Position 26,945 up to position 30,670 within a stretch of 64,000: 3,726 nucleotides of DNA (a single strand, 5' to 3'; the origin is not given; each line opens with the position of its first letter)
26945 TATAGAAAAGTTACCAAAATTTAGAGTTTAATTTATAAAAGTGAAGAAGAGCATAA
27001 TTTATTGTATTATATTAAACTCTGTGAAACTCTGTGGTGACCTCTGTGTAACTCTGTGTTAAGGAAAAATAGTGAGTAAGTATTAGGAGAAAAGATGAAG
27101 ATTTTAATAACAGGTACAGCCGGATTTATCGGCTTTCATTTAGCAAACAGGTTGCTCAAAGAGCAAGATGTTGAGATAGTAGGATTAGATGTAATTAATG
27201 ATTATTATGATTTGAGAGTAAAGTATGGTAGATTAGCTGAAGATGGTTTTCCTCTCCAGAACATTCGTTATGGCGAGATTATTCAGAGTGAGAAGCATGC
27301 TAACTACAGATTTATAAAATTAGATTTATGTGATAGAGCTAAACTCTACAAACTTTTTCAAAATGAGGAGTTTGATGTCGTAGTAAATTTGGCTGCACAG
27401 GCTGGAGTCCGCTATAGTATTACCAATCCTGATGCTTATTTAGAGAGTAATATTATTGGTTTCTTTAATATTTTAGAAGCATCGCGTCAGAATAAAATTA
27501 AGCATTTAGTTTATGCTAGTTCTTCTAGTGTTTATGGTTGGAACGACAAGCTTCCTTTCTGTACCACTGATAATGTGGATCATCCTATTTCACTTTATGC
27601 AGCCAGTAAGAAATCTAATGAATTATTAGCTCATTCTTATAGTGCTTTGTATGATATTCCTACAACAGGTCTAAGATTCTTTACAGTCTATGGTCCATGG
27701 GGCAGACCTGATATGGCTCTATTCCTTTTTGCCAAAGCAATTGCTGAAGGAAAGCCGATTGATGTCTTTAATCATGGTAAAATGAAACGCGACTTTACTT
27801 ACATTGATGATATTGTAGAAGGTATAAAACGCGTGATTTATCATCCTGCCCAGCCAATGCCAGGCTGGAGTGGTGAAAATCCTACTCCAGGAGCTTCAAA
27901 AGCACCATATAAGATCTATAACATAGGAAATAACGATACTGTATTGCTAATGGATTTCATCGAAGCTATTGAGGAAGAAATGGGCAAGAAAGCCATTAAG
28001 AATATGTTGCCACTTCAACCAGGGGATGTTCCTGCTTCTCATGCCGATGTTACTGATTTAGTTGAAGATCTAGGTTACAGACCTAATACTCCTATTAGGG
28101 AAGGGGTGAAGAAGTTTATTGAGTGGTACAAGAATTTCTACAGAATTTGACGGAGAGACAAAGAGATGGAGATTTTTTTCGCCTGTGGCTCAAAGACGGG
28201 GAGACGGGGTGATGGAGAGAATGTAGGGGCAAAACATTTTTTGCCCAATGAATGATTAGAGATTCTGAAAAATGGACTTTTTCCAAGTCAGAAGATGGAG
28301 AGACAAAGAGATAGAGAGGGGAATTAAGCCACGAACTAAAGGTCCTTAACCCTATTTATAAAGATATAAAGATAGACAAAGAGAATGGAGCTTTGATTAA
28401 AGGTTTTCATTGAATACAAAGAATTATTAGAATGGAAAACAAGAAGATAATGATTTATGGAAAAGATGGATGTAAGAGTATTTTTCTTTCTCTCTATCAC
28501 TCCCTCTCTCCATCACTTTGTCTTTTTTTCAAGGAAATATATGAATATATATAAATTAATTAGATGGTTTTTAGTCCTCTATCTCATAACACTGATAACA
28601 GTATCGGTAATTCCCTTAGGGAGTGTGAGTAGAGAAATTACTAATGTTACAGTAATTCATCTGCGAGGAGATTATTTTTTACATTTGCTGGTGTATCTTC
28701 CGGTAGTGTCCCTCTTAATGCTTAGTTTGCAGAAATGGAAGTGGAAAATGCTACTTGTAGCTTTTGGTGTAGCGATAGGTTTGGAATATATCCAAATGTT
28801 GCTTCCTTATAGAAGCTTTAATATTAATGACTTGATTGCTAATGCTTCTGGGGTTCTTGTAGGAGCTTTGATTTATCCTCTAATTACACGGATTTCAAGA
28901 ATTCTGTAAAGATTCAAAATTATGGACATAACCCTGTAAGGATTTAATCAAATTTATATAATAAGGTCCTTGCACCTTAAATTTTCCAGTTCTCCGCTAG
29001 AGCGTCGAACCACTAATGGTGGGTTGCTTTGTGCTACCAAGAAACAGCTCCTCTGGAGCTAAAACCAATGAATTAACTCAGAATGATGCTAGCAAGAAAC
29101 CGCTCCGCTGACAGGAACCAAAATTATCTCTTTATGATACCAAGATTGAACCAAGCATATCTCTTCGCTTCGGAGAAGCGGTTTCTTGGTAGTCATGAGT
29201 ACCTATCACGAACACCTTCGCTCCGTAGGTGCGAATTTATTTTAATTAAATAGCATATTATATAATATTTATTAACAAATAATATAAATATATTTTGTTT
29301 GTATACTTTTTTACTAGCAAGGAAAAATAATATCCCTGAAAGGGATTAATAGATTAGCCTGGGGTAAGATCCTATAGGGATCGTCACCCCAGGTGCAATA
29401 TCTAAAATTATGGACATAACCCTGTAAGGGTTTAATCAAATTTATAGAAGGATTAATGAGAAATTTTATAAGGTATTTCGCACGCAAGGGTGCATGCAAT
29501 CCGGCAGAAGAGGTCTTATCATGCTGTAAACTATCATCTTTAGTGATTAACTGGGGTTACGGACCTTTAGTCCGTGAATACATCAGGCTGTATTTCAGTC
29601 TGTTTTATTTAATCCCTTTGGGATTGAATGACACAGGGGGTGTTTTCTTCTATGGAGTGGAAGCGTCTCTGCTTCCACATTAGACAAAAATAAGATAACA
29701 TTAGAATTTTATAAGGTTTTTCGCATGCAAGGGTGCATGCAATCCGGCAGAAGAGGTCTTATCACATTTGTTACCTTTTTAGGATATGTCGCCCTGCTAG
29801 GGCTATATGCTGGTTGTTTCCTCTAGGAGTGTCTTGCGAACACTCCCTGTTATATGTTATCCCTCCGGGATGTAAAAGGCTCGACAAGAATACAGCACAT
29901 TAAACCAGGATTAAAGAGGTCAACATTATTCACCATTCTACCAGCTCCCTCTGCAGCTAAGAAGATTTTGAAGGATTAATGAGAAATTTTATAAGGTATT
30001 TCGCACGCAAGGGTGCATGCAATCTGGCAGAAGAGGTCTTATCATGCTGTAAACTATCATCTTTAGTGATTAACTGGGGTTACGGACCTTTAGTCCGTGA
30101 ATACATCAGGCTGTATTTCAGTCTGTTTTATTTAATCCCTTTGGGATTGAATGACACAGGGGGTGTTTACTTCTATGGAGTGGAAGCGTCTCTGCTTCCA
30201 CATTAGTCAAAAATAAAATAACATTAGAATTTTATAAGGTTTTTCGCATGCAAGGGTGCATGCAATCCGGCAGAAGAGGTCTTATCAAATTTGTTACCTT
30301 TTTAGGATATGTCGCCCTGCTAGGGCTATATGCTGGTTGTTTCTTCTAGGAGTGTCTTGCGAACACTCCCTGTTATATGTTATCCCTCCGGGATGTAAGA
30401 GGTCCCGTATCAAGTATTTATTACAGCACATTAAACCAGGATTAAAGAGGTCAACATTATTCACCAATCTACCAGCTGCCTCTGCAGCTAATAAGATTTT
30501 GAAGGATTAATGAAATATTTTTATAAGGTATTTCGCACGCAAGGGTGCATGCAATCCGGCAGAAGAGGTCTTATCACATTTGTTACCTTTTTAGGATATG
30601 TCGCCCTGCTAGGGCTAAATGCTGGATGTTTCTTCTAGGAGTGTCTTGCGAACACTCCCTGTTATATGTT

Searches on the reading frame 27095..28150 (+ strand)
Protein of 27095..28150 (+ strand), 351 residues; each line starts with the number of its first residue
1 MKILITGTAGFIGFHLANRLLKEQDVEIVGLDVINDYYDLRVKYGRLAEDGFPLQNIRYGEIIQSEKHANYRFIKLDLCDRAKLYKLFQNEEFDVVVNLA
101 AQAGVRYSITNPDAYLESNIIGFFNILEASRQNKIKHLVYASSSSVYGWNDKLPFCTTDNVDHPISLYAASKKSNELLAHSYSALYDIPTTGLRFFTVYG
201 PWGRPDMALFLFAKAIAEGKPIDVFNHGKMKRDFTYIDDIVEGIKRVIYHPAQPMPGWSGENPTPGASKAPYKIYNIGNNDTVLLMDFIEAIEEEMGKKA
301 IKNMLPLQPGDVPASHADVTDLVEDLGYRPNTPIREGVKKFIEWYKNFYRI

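Call 20: search_protein_families(library=pfam, proteins=[window:27095-28150:+])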
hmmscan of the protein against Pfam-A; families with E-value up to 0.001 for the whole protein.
window:27095-28150:+ (351 aa): 7 families
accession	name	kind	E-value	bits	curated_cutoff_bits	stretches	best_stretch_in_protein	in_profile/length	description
PF01370.27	Epimerase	-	2.7e-55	187.9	20.9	1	3-253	1-230/240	NAD dependent epimerase/dehydratase family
PF16363.11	GDP_Man_Dehyd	-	7.5e-49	167.4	27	1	4-340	1-331/332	GDP-mannose 4,6 dehydratase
PF01073.25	3Beta_HSD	-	4.9e-16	59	22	1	4-241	1-222/280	3-beta hydroxysteroid dehydrogenase/isomerase family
PF04321.23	RmlD_sub_bind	-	1.7e-14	54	27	1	1-298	1-233/287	RmlD substrate binding domain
PF02719.21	Polysacc_synt_2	-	1.9e-13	50.7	20.2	1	3-241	1-210/293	Polysaccharide biosynthesis protein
PF07993.18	NAD_binding_4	-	1.3e-06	28.2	20.1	0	91-198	87-207/258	Male sterility protein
PF13460.12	NAD_binding_10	-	1.7e-05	25.3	27.2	1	64-181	33-134/184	NAD(P)H-binding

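Call 21: find_encoding_contigs(protein=window:27095-28150:+, flank=10000, max_places=5)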
Protein window:27095-28150:+ (351 aa): no gene with exactly this product is on record in the collection.

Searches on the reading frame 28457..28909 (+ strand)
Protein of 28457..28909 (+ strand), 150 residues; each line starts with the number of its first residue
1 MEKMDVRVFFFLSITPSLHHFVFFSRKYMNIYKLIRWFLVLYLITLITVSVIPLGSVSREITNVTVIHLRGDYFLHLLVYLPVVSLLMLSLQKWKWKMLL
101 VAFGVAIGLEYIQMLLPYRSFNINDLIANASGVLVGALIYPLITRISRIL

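Call 20: search_protein_families(library=pfam, proteins=[window:28457-28909:+])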
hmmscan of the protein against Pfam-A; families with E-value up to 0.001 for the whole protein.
window:28457-28909:+ (150 aa): 1 family
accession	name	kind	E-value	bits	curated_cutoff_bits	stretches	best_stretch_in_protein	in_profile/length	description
PF04892.17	VanZ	-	1.1e-14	55.6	30.1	1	41-143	3-125/126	VanZ like family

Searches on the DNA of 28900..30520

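Call 55: search_rna_families(source=window, start=28900, end=30520, threshold=evalue, max_evalue=1)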
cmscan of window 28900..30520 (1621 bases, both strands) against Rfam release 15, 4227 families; matches with E-value up to 1: 1.
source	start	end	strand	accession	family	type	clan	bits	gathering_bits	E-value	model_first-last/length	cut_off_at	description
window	28902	28965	+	RF01810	pntA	Gene; sRNA;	-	23.6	54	0.84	1-62/62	no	pntA sRNA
